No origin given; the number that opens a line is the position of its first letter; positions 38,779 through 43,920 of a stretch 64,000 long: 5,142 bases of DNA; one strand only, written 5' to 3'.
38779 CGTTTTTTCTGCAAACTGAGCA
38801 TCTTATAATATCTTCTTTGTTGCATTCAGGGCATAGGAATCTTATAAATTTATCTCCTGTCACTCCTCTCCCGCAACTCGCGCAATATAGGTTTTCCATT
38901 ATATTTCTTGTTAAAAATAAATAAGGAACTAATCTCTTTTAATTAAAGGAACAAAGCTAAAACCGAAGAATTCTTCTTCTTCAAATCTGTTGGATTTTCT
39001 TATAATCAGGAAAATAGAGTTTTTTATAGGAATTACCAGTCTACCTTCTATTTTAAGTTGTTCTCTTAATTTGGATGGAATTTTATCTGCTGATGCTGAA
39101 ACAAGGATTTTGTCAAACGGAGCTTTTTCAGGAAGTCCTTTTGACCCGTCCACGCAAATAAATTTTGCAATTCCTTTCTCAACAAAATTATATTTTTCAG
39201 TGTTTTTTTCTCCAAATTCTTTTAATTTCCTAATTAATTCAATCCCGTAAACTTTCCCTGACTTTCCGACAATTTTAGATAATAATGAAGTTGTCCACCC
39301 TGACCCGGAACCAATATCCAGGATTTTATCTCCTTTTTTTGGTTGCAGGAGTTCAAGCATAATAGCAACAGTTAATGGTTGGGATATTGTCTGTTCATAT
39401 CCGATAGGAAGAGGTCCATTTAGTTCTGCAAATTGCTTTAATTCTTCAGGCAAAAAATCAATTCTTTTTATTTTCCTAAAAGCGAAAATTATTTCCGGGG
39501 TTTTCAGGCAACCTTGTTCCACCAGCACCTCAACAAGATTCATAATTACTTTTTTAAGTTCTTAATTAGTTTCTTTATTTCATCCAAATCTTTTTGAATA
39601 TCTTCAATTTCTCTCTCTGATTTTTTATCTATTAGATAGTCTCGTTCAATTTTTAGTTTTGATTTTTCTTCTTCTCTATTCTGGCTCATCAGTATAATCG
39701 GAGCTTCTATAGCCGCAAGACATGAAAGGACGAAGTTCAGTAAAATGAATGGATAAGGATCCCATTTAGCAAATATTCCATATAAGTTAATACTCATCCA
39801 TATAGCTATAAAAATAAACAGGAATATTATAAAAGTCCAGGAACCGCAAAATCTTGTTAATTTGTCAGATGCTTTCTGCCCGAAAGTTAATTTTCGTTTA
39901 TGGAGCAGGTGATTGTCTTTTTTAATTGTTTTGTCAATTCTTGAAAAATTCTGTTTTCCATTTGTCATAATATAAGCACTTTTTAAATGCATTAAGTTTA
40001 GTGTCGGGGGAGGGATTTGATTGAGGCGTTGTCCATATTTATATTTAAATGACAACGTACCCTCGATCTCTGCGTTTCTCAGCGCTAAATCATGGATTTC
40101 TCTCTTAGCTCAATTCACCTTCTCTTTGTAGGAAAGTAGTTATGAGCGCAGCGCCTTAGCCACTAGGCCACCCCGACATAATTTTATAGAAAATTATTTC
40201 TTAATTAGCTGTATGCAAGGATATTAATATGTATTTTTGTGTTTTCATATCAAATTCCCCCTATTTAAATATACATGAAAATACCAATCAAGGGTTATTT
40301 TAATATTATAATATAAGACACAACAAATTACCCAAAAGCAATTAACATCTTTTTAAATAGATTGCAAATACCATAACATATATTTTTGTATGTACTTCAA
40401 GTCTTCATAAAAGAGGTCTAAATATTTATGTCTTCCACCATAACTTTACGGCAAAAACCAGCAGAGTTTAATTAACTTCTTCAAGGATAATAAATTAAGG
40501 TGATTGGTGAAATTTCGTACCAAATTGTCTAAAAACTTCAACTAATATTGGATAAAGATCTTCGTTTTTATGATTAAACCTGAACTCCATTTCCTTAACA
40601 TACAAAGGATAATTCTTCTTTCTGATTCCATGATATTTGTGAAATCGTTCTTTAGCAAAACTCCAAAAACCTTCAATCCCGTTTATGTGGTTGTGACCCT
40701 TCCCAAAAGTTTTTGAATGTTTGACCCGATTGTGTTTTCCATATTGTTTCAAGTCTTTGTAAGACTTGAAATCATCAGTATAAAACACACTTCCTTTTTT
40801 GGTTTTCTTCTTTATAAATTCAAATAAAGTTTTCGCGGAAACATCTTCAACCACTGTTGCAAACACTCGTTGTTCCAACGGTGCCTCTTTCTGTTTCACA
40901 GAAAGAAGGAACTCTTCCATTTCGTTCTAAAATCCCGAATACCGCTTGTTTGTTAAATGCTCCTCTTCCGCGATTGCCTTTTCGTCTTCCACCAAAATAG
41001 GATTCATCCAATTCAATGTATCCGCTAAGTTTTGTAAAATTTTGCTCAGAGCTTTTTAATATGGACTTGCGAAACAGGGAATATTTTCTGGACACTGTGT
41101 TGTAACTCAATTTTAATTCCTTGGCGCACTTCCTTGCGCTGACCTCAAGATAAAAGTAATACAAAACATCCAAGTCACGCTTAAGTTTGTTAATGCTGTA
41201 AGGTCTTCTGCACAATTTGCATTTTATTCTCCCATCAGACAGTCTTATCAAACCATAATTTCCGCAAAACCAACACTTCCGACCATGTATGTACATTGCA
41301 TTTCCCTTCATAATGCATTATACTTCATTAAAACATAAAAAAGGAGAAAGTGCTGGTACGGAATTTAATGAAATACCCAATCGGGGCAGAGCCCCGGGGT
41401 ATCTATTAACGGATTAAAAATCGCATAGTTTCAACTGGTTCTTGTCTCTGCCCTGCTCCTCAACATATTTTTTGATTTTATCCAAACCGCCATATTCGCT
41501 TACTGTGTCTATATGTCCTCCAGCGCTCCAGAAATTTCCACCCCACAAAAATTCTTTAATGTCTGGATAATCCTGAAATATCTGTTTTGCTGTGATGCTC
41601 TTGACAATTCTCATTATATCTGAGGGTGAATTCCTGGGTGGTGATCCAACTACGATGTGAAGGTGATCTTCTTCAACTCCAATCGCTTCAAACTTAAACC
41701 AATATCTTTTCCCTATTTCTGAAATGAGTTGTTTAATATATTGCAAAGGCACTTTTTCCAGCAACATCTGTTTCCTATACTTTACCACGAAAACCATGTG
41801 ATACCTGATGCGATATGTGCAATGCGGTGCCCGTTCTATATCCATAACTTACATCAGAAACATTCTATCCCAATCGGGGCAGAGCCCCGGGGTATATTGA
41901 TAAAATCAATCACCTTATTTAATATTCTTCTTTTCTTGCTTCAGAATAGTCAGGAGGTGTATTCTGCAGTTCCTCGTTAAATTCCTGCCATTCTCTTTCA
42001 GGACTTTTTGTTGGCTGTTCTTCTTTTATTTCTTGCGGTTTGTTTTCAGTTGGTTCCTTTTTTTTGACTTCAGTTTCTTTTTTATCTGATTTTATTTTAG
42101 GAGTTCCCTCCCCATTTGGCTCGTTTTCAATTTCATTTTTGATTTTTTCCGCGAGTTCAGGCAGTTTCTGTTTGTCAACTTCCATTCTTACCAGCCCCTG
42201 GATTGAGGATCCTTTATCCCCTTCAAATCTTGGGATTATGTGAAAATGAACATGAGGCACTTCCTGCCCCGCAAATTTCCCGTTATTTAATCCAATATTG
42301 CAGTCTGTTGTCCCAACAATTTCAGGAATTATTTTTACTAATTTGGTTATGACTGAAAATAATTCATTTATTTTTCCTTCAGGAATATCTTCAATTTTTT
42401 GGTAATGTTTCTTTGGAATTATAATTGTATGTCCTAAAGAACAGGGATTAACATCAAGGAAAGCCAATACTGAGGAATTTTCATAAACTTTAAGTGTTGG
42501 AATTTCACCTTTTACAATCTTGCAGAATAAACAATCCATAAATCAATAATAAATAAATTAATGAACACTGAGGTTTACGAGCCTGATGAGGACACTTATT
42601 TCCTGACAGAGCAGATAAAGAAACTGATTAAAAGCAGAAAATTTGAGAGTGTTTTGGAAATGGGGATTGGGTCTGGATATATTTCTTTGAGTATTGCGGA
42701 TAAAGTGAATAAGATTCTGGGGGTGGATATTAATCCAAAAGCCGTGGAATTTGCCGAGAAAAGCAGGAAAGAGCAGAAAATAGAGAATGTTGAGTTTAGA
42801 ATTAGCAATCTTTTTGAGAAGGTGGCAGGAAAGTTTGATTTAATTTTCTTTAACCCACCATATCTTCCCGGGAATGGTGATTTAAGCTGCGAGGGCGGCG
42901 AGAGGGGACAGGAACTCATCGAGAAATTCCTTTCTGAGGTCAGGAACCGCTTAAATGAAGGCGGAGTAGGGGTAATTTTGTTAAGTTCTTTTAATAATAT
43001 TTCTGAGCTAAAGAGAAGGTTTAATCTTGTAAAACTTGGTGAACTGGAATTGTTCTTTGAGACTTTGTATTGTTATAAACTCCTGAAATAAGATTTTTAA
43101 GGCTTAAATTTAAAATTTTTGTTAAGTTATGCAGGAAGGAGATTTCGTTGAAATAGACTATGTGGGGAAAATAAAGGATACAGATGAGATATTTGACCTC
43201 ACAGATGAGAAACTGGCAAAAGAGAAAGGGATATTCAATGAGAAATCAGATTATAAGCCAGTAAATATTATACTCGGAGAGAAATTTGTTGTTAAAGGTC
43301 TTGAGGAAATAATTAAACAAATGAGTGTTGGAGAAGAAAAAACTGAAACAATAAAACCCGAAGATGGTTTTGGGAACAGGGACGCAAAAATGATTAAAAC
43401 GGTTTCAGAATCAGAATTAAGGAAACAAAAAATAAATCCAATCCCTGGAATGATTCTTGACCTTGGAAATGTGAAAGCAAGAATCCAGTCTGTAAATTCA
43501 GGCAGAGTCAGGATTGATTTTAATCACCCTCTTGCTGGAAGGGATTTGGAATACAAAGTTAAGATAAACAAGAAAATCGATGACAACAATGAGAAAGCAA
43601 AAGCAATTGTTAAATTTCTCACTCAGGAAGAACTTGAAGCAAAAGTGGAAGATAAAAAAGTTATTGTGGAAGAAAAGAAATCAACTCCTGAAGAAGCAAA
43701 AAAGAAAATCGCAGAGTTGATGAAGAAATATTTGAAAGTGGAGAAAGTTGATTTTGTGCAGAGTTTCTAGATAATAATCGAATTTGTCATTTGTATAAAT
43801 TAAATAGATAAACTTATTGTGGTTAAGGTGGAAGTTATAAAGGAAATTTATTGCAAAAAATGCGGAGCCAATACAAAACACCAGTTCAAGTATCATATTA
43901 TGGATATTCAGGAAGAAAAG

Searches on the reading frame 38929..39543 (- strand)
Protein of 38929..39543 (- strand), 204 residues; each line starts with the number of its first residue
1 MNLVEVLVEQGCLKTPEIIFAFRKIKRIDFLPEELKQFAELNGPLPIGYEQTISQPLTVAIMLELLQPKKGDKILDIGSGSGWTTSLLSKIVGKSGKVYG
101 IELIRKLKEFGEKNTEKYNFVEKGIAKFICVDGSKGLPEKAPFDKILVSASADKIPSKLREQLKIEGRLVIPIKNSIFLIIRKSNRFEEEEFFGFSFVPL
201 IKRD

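Call 8: search_protein_families(library=pfam, max_evalue=0.001, proteins=[window:38929-39543:-])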
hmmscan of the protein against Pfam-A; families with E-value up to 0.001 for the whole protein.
window:38929-39543:- (204 aa): 8 families
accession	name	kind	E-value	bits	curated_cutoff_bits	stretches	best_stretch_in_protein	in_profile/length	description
PF01135.25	PCMT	-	3e-50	171.3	20.3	1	2-203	5-208/210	Protein-L-isoaspartate(D-aspartate) O-methyltransferase (PCMT)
PF01269.23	Fibrillarin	-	1.2e-07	31.6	27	1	63-119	64-121/227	Fibrillarin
PF13847.12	Methyltransf_31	-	4.8e-07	30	27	1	69-171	2-109/145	Methyltransferase domain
PF01209.24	Ubie_methyltran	-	6.7e-06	26.1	20.1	1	64-152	41-126/233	ubiE/COQ5 methyltransferase family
PF13649.12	Methyltransf_25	-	1.7e-05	25.8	27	1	74-153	1-75/97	Methyltransferase domain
PF01189.24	Methyltr_RsmB-F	-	0.00018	21.7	27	1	65-150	3-87/199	16S rRNA methyltransferase RsmB/F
PF13489.12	Methyltransf_23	-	0.00024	21.3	27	0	64-120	15-70/164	Methyltransferase domain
PF08241.18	Methyltransf_11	-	0.00026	22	21.2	1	75-154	1-72/95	Methyltransferase domain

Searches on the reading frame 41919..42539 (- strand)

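Call 10: search_protein_families(library=pfam, max_evalue=0.001, proteins=[window:41919-42539:-])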
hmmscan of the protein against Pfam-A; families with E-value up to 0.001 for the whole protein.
window:41919-42539:- (206 aa): 2 families
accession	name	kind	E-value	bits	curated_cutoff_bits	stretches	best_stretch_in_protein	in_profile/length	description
PF01230.28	HIT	-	2.2e-24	86.3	21.5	1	10-106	1-97/98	HIT domain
PF11969.13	DcpS_C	-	8.3e-15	55.7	24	1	3-105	2-104/114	Scavenger mRNA decapping enzyme C-term binding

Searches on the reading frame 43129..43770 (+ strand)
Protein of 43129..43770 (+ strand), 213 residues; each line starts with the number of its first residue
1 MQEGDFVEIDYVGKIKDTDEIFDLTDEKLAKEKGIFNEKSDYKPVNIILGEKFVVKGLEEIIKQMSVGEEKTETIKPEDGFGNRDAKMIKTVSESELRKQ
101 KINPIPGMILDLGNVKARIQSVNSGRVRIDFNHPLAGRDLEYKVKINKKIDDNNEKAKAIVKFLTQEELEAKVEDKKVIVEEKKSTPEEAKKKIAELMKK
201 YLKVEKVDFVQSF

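Call 10: search_protein_families(library=pfam, max_evalue=0.001, proteins=[window:43129-43770:+])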
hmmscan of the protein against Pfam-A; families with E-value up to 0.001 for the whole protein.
window:43129-43770:+ (213 aa): 2 families
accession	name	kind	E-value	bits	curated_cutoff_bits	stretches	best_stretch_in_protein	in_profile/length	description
PF22199.2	FKBP26_IF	-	6.7e-16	58.4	27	1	95-135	6-46/46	FKBP26, IF domain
PF00254.34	FKBP_C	-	2.8e-12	47.2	21.1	1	2-87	6-77/94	FKBP-type peptidyl-prolyl cis-trans isomerase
